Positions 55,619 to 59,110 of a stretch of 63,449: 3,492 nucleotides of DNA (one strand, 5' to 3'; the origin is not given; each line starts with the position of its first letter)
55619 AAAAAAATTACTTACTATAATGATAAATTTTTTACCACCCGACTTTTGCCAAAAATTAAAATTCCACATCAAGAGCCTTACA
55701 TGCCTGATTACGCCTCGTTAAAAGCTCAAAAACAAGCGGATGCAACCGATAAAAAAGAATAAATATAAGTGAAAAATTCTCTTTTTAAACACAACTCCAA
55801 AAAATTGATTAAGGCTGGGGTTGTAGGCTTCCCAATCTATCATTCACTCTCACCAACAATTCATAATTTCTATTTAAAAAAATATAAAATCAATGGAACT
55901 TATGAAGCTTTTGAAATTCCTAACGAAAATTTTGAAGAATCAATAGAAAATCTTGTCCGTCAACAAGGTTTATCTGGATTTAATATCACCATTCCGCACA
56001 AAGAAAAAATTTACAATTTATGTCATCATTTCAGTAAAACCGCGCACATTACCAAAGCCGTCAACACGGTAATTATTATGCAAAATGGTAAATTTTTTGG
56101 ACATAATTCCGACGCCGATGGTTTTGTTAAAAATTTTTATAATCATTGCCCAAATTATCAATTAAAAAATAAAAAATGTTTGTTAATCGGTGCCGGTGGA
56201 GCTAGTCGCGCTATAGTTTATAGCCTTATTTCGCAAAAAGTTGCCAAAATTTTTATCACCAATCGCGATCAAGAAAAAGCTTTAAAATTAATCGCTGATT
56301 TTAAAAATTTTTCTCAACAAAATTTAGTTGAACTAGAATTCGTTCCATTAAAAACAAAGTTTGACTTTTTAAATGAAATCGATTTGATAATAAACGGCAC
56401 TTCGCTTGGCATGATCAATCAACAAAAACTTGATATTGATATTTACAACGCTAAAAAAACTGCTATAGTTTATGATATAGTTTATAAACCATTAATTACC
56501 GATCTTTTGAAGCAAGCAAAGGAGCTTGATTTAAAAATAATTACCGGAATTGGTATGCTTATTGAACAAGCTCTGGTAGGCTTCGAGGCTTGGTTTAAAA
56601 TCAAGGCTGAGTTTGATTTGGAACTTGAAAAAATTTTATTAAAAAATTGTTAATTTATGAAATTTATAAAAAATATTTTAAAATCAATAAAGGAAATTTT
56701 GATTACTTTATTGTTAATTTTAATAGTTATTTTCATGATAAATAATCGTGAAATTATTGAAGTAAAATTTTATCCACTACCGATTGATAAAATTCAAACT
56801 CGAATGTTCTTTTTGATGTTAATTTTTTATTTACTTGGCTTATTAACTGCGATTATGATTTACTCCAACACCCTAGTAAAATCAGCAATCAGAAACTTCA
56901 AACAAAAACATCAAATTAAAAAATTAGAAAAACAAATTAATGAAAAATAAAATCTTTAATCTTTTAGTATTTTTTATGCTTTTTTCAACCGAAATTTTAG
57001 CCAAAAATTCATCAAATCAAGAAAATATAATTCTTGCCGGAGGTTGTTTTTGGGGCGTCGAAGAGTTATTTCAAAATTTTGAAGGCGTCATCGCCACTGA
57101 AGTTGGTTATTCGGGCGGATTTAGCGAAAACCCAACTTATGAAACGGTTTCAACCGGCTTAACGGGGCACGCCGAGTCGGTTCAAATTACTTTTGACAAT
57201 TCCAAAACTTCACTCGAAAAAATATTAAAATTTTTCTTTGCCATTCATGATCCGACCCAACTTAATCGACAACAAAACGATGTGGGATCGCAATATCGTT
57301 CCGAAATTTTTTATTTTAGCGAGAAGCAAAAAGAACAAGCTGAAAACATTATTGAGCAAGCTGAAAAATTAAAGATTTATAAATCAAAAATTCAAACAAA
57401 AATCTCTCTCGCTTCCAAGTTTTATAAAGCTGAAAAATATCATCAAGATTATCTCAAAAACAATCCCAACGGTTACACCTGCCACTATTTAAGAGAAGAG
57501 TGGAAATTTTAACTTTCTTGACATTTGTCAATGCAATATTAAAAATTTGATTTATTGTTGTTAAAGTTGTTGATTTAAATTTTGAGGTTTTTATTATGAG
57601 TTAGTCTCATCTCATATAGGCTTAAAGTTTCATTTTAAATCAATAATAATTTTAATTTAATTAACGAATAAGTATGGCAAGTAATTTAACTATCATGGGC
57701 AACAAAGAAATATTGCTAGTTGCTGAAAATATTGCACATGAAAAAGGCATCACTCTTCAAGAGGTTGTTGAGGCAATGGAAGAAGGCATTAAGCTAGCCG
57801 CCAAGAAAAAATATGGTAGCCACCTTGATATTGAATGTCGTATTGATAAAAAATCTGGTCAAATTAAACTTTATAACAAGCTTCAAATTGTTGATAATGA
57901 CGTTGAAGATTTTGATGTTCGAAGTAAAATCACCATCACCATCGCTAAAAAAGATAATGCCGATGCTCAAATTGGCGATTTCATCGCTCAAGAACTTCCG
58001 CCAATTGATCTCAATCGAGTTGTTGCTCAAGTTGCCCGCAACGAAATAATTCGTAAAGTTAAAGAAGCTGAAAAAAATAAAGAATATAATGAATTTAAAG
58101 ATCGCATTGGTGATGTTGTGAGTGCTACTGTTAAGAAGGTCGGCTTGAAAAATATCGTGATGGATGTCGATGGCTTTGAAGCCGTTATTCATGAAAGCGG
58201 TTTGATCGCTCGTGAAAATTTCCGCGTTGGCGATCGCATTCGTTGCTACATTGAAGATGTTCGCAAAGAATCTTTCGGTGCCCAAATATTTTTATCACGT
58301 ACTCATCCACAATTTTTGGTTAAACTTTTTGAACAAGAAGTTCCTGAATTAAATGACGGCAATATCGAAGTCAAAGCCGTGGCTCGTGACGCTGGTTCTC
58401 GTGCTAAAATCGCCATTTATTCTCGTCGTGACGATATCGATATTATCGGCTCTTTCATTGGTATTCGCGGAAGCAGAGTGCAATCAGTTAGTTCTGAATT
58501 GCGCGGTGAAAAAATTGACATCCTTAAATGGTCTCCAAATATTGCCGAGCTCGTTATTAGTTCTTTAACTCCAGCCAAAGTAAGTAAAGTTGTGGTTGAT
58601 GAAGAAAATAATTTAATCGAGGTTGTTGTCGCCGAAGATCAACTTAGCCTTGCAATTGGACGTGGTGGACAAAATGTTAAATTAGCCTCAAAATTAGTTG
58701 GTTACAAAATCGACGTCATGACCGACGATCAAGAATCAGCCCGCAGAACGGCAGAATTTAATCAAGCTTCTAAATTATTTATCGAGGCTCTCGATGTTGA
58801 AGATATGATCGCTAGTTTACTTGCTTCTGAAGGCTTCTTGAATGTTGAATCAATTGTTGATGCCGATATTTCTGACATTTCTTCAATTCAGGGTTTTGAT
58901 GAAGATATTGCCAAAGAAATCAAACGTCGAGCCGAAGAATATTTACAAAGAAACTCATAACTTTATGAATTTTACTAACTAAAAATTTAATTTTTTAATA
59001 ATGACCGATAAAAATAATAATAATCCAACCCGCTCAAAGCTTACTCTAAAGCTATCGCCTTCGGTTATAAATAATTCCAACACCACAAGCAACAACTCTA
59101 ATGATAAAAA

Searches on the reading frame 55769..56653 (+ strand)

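Call 17: search_protein_families(library=pfam, max_evalue=0.001, proteins=[window:55769-56653:+])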
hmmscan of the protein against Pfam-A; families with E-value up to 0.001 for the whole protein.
window:55769-56653:+ (294 aa): 3 families
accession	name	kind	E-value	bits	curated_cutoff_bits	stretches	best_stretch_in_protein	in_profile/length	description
PF08501.16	Shikimate_dh_N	-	7.2e-27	93.9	27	1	18-101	1-83/83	Shikimate dehydrogenase substrate binding domain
PF01488.26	Shikimate_DH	-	1.6e-11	44.9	24.3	1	131-237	9-111/138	Shikimate / quinate 5-dehydrogenase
PF18317.6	SDH_C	-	4.8e-05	23.4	25.8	1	260-283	1-24/31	Shikimate 5'-dehydrogenase C-terminal domain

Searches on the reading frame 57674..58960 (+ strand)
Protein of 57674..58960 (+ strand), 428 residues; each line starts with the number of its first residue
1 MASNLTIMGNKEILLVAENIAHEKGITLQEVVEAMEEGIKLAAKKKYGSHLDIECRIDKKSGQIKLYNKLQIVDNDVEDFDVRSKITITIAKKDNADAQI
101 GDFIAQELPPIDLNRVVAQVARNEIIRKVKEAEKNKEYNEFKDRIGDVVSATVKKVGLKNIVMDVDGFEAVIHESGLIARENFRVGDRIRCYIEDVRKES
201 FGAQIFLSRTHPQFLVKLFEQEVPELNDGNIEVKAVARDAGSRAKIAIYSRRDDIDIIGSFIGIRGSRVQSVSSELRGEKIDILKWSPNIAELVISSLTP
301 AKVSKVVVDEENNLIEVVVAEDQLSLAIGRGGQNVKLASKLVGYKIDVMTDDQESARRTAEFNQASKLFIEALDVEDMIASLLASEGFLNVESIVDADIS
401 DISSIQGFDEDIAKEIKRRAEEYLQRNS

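Call 66: search_protein_families(library=pfam, max_evalue=0.0001, proteins=[window:57674-58960:+])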
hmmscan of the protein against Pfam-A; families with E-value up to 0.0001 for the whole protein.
window:57674-58960:+ (428 aa): 6 families
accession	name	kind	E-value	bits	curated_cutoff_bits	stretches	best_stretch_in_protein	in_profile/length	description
PF08529.16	NusA_N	-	2.6e-26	92.6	23.8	1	12-135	1-119/119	NusA N-terminal domain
PF13184.12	KH_5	-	1.2e-25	89.9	27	1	240-307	1-68/69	NusA-like KH domain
PF07650.23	KH_2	-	3.3e-07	30.5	22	1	297-350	9-62/78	KH domain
PF14520.12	HHH_5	-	1.4e-05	25.9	27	1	380-421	15-56/57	Helix-hairpin-helix domain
PF00013.35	KH_1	-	1.8e-05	24.8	21.5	0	315-356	2-44/66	KH domain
PF00575.29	S1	-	5e-05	24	22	0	142-203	1-69/74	S1 RNA binding domain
